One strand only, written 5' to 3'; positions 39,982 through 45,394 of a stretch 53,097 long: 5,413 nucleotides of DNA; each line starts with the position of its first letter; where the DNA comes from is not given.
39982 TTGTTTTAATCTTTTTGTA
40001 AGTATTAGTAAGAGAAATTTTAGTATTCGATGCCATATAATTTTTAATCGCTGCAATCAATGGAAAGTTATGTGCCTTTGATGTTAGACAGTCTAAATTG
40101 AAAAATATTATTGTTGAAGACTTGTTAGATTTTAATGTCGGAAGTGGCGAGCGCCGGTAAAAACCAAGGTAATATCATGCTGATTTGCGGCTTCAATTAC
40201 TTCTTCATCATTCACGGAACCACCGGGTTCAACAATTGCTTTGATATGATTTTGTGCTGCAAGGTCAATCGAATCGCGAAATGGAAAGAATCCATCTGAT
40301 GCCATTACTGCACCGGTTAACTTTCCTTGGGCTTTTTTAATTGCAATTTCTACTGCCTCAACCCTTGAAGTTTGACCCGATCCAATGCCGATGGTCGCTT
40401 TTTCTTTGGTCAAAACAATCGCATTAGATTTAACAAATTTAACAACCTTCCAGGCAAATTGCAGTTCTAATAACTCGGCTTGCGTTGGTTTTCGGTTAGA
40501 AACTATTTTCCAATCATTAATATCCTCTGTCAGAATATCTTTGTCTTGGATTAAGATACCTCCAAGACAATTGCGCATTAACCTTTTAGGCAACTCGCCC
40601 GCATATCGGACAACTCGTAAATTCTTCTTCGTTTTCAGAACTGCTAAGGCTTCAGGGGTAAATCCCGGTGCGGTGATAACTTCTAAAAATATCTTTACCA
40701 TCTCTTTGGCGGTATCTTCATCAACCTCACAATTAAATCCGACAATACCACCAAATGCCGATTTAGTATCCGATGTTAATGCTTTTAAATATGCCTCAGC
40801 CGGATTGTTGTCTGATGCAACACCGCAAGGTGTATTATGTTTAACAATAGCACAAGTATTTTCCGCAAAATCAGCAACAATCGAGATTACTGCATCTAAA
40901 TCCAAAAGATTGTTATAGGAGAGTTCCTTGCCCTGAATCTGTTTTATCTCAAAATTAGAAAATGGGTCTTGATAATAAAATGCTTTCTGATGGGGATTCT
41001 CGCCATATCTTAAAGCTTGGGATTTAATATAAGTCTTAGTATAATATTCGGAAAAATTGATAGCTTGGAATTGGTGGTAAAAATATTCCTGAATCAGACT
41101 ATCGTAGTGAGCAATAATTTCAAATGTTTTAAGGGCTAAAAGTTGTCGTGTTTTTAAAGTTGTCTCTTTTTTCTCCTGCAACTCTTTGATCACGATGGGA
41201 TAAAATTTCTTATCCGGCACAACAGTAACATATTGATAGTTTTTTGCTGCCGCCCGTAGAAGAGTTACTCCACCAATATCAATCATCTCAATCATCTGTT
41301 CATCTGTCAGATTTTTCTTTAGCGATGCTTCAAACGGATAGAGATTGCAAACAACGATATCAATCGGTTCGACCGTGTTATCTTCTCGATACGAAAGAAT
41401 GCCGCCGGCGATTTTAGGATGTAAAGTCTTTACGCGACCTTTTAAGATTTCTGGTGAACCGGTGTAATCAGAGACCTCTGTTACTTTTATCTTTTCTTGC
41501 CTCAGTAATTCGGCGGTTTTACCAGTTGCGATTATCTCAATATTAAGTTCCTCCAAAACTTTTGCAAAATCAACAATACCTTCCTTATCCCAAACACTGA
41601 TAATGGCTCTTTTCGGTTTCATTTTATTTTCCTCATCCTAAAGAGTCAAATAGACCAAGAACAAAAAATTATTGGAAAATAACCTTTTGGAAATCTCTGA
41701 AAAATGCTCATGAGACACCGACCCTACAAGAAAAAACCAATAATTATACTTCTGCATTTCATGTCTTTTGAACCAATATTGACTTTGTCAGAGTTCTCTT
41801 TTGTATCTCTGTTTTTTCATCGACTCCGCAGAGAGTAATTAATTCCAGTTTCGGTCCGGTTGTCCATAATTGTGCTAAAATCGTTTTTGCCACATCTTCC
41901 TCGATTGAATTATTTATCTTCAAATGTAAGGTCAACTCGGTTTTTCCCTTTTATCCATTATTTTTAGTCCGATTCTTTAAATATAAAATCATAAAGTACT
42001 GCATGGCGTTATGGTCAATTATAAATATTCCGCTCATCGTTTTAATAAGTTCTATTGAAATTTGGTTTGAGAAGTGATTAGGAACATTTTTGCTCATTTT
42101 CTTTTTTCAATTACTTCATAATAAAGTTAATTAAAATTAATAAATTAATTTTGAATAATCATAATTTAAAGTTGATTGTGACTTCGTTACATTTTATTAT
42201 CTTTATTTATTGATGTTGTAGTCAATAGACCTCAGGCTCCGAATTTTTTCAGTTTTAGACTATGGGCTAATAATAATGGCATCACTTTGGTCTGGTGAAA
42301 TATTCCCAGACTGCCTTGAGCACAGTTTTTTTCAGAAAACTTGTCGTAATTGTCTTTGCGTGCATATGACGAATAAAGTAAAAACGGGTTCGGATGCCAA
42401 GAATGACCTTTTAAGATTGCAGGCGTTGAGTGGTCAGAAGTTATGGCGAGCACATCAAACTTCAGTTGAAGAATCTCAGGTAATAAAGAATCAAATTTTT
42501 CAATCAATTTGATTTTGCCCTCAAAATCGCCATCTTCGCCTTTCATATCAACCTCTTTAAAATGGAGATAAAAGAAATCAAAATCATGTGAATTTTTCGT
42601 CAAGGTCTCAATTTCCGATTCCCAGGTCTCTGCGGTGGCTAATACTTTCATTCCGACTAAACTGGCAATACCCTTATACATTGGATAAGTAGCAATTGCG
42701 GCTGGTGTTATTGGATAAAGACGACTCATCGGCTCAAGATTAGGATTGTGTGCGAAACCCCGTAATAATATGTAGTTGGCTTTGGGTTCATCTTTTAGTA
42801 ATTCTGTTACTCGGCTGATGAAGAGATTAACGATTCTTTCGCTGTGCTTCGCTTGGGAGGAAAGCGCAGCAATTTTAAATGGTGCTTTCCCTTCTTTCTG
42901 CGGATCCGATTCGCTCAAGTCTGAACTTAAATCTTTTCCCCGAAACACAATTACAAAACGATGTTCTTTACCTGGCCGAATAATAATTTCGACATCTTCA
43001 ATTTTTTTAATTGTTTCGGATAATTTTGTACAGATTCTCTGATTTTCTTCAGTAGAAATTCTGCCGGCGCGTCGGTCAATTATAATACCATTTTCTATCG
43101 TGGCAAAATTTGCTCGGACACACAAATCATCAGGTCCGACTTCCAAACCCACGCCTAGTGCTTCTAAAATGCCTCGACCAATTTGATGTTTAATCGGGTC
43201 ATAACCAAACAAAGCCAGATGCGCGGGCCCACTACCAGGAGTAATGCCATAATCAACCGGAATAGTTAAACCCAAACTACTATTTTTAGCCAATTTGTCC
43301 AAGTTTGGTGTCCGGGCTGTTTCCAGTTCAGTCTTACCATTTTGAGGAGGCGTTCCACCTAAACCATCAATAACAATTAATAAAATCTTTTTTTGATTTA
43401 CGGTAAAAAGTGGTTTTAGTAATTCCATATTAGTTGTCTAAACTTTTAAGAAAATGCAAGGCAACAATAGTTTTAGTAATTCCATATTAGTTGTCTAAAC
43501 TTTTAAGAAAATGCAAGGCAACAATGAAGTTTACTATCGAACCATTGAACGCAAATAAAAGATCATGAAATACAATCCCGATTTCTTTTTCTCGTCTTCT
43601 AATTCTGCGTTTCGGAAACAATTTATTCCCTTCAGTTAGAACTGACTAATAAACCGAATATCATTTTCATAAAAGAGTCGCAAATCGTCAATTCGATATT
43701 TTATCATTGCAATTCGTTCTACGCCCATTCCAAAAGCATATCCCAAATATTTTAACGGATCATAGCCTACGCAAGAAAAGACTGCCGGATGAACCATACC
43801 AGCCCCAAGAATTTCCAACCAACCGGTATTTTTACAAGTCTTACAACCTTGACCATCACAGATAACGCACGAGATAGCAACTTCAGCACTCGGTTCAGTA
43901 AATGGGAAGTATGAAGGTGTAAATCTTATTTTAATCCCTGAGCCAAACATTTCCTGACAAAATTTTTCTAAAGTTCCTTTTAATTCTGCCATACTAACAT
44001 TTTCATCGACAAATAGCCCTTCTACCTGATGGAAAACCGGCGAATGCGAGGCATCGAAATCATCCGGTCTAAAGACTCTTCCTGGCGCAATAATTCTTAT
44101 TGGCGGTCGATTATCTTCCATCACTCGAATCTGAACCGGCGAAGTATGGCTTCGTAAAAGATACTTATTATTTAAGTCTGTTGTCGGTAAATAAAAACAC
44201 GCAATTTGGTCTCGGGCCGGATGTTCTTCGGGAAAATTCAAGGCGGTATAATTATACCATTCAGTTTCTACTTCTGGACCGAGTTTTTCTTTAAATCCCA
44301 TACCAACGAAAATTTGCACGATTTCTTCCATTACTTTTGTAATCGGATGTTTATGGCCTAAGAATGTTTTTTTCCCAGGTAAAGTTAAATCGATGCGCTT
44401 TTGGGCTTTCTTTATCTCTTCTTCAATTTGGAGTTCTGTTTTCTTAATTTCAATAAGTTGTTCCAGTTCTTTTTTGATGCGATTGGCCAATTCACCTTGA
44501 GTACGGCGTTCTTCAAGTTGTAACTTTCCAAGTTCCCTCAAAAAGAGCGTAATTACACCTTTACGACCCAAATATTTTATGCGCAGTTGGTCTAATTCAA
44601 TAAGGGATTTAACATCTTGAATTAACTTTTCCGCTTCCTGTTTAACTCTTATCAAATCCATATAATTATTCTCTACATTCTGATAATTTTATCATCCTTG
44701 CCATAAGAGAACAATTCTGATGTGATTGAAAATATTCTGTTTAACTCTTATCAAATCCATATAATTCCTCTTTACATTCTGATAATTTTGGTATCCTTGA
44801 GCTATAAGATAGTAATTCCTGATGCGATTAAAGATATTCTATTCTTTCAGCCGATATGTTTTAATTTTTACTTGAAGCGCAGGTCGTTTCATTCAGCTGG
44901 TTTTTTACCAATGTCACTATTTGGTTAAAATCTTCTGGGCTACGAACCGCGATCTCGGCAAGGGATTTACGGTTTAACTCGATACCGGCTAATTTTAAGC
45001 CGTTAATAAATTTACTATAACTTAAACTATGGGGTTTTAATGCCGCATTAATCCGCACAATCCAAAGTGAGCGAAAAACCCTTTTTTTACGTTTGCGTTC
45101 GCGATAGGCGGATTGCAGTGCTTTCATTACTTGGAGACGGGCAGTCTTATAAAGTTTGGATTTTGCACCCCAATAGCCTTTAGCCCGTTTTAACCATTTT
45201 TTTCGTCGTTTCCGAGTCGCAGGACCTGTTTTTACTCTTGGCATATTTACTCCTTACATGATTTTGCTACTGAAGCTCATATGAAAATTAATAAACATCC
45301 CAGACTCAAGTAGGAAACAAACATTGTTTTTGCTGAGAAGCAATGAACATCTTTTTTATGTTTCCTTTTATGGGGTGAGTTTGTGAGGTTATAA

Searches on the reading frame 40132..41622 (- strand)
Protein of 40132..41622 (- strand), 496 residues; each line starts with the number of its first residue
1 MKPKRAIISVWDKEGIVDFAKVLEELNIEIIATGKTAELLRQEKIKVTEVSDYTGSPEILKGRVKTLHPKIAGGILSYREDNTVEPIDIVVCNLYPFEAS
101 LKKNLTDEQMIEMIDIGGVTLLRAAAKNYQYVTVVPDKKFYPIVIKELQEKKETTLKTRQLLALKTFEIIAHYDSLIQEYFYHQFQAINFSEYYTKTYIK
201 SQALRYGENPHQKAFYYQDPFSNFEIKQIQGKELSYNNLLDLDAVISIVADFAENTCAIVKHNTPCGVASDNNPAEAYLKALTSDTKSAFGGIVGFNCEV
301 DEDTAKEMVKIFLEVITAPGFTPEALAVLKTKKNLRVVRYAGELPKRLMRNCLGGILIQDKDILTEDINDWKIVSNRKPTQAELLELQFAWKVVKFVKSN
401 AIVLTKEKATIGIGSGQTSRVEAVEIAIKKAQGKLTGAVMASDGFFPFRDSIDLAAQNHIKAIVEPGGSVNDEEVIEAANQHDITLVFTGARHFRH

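Call 12: search_protein_families(library=pfam, proteins=[window:40132-41622:-])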
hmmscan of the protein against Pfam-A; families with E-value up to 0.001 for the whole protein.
window:40132-41622:- (496 aa): 2 families
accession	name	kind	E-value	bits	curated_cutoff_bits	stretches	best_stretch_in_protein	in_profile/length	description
PF01808.24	AICARFT_IMPCHas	-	2.6e-114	382.3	25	1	125-430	1-311/311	AICARFT/IMPCHase bienzyme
PF02142.27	MGS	-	1.1e-19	70.8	24.1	1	15-120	1-94/94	MGS-like domain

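Call 15: find_encoding_contigs(protein=window:40132-41622:-, flank=3000, max_places=10)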
Protein window:40132-41622:- (496 aa): no gene with exactly this product is on record in the collection.

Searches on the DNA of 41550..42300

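Call 58: search_rna_families(source=window, start=41550, end=42300, threshold=evalue, max_evalue=1)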
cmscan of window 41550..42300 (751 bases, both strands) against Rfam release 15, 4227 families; matches with E-value up to 1: 0.
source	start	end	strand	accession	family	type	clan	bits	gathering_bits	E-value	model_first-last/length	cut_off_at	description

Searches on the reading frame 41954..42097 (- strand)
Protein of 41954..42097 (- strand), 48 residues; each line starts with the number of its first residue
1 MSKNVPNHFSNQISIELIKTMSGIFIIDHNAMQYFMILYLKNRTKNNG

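Call 22: find_encoding_contigs(protein=window:41954-42097:-, flank=5000, max_places=10)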
Protein seq(48 aa) (48 aa): no gene with exactly this product is on record in the collection.

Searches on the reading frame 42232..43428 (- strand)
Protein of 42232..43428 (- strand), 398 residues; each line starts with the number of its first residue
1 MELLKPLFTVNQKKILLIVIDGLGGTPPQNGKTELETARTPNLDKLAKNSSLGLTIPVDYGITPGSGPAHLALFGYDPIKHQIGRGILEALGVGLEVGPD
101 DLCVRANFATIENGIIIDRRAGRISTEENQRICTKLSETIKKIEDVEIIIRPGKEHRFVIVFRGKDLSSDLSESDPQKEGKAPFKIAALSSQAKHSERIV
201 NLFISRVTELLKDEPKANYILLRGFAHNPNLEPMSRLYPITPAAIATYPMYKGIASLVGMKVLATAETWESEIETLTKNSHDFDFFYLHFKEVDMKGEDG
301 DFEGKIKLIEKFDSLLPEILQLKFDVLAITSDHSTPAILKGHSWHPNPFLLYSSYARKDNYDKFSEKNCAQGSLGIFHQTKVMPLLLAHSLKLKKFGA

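Call 12: search_protein_families(library=pfam, proteins=[window:42232-43428:-])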
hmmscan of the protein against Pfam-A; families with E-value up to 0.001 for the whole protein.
window:42232-43428:- (398 aa): 2 families
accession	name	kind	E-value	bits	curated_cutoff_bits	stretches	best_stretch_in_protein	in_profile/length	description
PF10143.14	PhosphMutase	-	2.6e-49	167.8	21.5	1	47-215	1-168/170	2,3-bisphosphoglycerate-independent phosphoglycerate mutase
PF01676.23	Metalloenzyme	-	1.1e-41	143.5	24.3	1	13-387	1-250/252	Metalloenzyme superfamily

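Call 14: find_encoding_contigs(protein=window:42232-43428:-, flank=3000, max_places=10)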
Protein window:42232-43428:- (398 aa): 2 contigs read that carry it; 2 places shown.
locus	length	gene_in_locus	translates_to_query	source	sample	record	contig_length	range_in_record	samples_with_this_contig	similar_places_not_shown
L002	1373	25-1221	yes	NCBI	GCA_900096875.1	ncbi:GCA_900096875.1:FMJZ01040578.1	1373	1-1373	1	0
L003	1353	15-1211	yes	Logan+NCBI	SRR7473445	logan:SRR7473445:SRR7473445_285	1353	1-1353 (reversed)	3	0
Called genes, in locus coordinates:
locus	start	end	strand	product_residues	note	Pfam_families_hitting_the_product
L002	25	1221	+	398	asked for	PF01676:Metalloenzyme, PF10143:PhosphMutase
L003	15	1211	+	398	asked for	PF01676:Metalloenzyme, PF10143:PhosphMutase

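Call 43: find_homologous_proteins(query=window:42232-43428:-, max_evalue=1e-60)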
Query window:42232-43428:- (398 aa): 7992 proteins with E <= 1e-60 among 8000 candidates; the best 120 are listed.
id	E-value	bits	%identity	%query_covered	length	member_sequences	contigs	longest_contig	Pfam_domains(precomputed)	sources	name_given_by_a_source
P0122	7.4e-254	860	96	100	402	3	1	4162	PF10143.15,PF01676.24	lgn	-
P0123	1.1e-229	780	86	100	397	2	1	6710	PF10143.15,PF01676.24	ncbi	-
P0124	1.6e-220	750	83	100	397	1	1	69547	PF10143.15,PF01676.24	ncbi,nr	ncbi:MAG: 2,3-bisphosphoglycerate-independent phosphoglycerate mutase [candidate division WOR-3 bact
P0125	6.3e-198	675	75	100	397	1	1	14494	PF10143.15,PF01676.24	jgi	jgi:2,3-bisphosphoglycerate-independent phosphoglycerate mutase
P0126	1.3e-197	674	76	100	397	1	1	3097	PF10143.15,PF01676.24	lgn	-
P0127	2.6e-197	673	77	100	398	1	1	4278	PF10143.15,PF01676.24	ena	-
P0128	9.8e-197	671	75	100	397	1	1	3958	PF10143.15,PF01676.24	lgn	-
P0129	1.4e-196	671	75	100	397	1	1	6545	PF10143.15,PF01676.24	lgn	-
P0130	7.7e-196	669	76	100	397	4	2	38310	PF10143.15,PF01676.24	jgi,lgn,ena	jgi:2,3-bisphosphoglycerate-independent phosphoglycerate mutase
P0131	9.5e-196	668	75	100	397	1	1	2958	PF10143.15,PF01676.24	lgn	-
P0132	1.2e-195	668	75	100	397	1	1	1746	PF10143.15,PF01676.24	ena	-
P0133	1.4e-195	668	75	100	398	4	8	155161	PF10143.15,PF01676.24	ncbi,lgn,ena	-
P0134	2.1e-194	664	74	100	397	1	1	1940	PF10143.15,PF01676.24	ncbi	-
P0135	1.2e-193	661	76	98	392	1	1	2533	PF10143.15,PF01676.24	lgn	-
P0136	2.5e-192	657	73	100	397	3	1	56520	PF10143.15,PF01676.24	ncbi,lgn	ncbi:MAG: 2,3-bisphosphoglycerate-independent phosphoglycerate mutase [candidate division WOR-3 bact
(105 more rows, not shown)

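Call 44: find_encoding_contigs(protein=P0122, flank=5000, max_places=4)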
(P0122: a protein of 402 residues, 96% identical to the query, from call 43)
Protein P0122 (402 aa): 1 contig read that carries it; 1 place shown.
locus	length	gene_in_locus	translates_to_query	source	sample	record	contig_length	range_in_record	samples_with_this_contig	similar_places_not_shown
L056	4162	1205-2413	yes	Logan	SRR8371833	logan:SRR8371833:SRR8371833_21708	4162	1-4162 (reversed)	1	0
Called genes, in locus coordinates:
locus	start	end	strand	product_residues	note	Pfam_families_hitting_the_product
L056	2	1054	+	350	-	?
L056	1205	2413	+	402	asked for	PF01676:Metalloenzyme, PF10143:PhosphMutase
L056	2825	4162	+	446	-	?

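Call 45: find_encoding_contigs(protein=P0124, flank=5000, max_places=4)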
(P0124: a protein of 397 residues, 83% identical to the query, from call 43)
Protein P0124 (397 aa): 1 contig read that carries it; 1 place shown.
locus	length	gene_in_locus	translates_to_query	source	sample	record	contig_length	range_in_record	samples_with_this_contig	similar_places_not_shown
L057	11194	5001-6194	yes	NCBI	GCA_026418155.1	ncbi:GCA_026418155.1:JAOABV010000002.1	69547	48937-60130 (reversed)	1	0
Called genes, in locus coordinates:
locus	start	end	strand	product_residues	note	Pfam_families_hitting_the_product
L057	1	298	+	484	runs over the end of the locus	PF08323:Glyco_transf_5, PF00534:Glycos_transf_1, PF13692:Glyco_trans_1_4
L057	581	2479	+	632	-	PF07973:tRNA_SAD, PF00587:tRNA-synt_2b, PF03129:HGTP_anticodon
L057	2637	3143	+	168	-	PF05198:IF3_N, PF00707:IF3_C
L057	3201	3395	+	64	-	PF01632:Ribosomal_L35p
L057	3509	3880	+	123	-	PF00453:Ribosomal_L20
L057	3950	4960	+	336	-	PF02912:Phe_tRNA-synt_N, PF01409:tRNA-synt_2d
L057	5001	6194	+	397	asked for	PF01676:Metalloenzyme, PF10143:PhosphMutase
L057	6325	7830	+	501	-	PF02142:MGS, PF01808:AICARFT_IMPCHas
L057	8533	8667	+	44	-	-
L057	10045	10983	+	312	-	PF00535:Glycos_transf_2, PF13641:Glyco_tranf_2_3 (weak)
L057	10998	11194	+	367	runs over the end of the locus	PF03706:LPG_synthase_TM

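Call 71: find_encoding_contigs(protein=P0123, flank=6000, max_places=3)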
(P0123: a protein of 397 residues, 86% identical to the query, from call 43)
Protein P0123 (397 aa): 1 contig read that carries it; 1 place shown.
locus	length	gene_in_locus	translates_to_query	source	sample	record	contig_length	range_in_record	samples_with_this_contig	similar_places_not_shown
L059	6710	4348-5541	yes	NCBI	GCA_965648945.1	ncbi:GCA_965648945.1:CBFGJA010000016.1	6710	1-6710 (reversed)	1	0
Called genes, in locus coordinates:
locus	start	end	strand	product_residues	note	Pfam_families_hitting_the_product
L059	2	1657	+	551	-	?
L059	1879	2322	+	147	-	PF05198:IF3_N, PF00707:IF3_C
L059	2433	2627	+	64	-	PF01632:Ribosomal_L35p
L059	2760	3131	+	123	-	PF00453:Ribosomal_L20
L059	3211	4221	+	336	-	PF02912:Phe_tRNA-synt_N, PF01409:tRNA-synt_2d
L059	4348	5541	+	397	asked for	PF01676:Metalloenzyme, PF10143:PhosphMutase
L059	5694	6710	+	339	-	?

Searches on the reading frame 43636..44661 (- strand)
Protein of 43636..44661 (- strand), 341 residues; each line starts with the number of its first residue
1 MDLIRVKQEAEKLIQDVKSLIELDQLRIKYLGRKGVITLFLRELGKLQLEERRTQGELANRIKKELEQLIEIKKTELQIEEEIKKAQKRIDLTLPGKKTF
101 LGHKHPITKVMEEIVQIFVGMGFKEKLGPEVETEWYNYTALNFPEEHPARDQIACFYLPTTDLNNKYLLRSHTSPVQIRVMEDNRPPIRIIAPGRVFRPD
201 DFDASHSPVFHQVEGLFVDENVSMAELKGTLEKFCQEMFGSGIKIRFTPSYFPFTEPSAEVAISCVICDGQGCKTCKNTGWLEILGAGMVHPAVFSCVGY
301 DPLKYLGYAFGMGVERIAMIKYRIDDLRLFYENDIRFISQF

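Call 12: search_protein_families(library=pfam, proteins=[window:43636-44661:-])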
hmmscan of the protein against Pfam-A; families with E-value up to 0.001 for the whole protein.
window:43636-44661:- (341 aa): 2 families
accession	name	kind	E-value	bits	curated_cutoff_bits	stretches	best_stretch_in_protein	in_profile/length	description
PF01409.25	tRNA-synt_2d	-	1.8e-100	335.9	19.8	1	90-341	2-246/246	tRNA synthetases class II core domain (F)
PF02912.23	Phe_tRNA-synt_N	-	2.3e-18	66.4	22.3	1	19-82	2-65/69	Aminoacyl tRNA synthetase class II, N-terminal domain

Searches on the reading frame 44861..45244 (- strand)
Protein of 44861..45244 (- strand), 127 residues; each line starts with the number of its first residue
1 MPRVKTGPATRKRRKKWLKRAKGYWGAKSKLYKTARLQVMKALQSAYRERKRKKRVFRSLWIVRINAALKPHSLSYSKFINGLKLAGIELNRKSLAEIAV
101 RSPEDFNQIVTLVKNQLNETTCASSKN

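Call 61: search_protein_families(library=pfam, proteins=[window:44861-45244:-], max_evalue=0.00001)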
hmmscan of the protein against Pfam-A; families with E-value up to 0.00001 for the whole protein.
window:44861-45244:- (127 aa): 1 family
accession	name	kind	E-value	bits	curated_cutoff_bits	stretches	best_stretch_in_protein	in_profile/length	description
PF00453.23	Ribosomal_L20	-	3.5e-44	149.7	30.8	1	3-109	1-107/107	Ribosomal protein L20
